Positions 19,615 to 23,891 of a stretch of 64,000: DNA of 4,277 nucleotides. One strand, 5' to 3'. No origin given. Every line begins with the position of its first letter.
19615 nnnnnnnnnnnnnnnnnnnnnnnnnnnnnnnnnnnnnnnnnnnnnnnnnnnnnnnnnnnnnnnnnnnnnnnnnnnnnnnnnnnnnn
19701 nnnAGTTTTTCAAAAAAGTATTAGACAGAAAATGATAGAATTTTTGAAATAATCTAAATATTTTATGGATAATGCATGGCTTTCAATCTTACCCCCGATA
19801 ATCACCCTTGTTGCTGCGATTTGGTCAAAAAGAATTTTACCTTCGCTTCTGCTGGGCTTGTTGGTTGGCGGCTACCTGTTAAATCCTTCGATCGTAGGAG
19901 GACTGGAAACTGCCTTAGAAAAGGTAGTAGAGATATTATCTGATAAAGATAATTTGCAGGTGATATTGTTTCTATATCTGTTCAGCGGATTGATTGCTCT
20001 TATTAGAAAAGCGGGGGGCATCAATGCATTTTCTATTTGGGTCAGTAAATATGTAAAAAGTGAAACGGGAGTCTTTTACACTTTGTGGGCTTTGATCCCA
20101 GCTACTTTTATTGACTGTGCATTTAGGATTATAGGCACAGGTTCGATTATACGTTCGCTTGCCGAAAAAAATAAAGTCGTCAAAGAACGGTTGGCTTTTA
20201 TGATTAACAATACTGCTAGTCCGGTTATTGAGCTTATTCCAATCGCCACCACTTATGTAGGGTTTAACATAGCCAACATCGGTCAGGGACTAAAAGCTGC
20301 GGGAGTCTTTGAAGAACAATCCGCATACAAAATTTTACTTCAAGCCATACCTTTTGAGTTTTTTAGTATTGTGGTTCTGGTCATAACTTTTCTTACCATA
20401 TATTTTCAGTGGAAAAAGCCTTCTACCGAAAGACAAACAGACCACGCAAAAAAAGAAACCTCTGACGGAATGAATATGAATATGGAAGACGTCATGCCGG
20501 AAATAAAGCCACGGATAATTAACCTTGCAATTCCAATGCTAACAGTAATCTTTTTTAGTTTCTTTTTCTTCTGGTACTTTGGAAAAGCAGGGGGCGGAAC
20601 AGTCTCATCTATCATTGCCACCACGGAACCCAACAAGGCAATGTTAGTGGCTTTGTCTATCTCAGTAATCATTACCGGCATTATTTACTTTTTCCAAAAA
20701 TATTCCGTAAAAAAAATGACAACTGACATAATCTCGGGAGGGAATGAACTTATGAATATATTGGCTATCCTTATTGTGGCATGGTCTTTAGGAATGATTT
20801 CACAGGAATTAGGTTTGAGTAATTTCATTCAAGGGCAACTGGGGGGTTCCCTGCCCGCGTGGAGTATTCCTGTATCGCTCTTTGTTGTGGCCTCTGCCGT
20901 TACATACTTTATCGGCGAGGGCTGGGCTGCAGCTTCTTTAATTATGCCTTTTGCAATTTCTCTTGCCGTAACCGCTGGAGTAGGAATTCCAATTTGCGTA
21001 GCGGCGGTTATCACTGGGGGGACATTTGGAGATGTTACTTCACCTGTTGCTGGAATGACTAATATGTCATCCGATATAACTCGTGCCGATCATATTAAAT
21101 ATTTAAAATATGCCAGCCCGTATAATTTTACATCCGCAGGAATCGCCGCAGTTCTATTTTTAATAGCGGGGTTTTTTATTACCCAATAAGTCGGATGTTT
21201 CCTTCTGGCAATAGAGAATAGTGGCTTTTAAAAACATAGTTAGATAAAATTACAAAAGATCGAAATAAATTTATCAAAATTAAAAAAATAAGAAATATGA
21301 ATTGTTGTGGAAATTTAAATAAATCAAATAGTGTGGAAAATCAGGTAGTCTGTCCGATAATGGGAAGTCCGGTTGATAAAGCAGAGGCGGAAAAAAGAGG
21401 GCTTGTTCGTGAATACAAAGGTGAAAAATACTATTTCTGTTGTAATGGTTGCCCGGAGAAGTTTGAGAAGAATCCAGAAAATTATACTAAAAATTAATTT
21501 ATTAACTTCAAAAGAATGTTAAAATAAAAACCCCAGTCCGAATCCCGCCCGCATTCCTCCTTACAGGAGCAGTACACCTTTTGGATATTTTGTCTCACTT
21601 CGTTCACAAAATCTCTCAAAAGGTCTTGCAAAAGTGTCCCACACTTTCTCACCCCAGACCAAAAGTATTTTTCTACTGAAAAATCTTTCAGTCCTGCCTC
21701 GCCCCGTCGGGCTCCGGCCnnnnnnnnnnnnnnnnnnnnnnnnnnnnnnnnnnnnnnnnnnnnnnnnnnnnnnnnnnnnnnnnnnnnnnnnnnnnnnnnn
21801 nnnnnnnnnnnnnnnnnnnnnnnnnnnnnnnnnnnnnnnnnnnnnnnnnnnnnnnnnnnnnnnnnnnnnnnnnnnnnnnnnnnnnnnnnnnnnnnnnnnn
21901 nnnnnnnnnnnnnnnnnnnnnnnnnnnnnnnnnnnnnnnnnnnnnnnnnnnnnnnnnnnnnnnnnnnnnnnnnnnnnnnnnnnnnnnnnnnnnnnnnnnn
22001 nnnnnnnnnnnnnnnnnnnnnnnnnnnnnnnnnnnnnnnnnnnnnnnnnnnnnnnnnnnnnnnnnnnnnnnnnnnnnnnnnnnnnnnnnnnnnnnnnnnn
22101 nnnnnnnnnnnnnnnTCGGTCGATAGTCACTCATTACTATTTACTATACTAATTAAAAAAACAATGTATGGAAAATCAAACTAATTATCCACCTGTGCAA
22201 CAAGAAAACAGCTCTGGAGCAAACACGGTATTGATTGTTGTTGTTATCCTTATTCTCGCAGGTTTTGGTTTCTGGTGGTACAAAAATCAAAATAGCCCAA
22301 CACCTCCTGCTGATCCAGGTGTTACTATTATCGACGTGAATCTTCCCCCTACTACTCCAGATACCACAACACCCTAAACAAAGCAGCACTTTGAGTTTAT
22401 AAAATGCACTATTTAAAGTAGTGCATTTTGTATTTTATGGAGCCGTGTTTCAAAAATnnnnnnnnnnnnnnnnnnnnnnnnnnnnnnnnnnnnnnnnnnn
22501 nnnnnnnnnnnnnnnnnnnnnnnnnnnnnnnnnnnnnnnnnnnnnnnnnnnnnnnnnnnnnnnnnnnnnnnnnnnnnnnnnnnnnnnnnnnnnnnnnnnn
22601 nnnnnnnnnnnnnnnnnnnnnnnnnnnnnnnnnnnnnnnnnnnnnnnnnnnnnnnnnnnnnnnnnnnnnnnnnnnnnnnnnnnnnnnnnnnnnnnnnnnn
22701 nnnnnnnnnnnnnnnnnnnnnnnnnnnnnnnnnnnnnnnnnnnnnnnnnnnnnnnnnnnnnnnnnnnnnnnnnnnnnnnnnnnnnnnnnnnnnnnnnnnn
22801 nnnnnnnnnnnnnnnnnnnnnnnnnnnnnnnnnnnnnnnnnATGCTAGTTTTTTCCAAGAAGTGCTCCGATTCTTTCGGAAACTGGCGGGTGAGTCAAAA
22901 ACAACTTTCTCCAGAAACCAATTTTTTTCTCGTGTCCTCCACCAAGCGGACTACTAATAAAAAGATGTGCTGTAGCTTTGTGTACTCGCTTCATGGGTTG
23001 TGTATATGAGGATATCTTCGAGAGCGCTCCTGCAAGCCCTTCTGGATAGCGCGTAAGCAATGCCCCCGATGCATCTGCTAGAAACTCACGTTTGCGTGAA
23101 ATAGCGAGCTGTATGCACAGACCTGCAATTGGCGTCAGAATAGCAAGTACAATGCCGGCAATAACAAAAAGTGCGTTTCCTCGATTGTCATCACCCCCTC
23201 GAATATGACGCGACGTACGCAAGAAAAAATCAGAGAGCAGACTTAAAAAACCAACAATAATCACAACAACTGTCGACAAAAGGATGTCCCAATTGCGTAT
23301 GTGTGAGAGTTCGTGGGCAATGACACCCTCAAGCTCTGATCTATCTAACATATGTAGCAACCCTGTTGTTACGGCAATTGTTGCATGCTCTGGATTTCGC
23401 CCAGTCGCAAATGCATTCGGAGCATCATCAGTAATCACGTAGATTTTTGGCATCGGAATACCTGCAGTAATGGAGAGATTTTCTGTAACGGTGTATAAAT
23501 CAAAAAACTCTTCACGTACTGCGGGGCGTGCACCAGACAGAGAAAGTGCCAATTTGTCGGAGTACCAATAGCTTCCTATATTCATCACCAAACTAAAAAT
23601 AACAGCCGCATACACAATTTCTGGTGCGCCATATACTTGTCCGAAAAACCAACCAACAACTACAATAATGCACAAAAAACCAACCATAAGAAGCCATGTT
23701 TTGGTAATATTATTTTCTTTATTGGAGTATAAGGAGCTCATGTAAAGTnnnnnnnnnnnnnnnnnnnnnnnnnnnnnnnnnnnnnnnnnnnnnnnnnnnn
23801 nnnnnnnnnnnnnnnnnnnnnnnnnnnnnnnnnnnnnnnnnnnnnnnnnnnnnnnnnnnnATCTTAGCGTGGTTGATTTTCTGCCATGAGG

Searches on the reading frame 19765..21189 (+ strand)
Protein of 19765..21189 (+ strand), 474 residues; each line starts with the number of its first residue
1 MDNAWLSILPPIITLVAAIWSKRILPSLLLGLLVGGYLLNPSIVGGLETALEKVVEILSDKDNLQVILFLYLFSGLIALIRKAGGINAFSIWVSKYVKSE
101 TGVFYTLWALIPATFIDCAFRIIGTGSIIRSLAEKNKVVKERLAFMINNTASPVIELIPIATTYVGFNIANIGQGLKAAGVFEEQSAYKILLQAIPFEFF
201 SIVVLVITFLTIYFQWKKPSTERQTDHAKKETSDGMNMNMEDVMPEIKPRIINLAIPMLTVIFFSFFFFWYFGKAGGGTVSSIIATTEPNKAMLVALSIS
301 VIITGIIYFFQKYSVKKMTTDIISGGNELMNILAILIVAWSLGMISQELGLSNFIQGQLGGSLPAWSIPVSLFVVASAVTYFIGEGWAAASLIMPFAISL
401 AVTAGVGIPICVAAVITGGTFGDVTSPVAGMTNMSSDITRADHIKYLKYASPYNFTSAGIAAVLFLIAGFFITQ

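Call 66: search_protein_families(library=pfam, proteins=[window:19765-21189:+], max_evalue=0.001)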
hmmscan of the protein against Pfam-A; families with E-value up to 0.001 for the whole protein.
window:19765-21189:+ (474 aa): 2 families
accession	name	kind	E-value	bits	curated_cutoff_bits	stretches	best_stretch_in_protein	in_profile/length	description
PF03553.21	Na_H_antiporter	-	3.7e-31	109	23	1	167-470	12-303/303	Na+/H+ antiporter family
PF03606.21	DcuC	-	2e-06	27.1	23.1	1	200-452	203-443/461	C4-dicarboxylate anaerobic carrier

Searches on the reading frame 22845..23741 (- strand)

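Call 66: search_protein_families(library=pfam, proteins=[window:22845-23741:-], max_evalue=0.001)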
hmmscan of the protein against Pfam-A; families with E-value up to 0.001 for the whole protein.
window:22845-23741:- (298 aa): 1 family
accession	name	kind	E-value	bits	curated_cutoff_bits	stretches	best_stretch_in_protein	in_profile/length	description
PF01435.24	Peptidase_M48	-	2e-30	106.4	20.3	1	81-295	6-183/186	Peptidase family M48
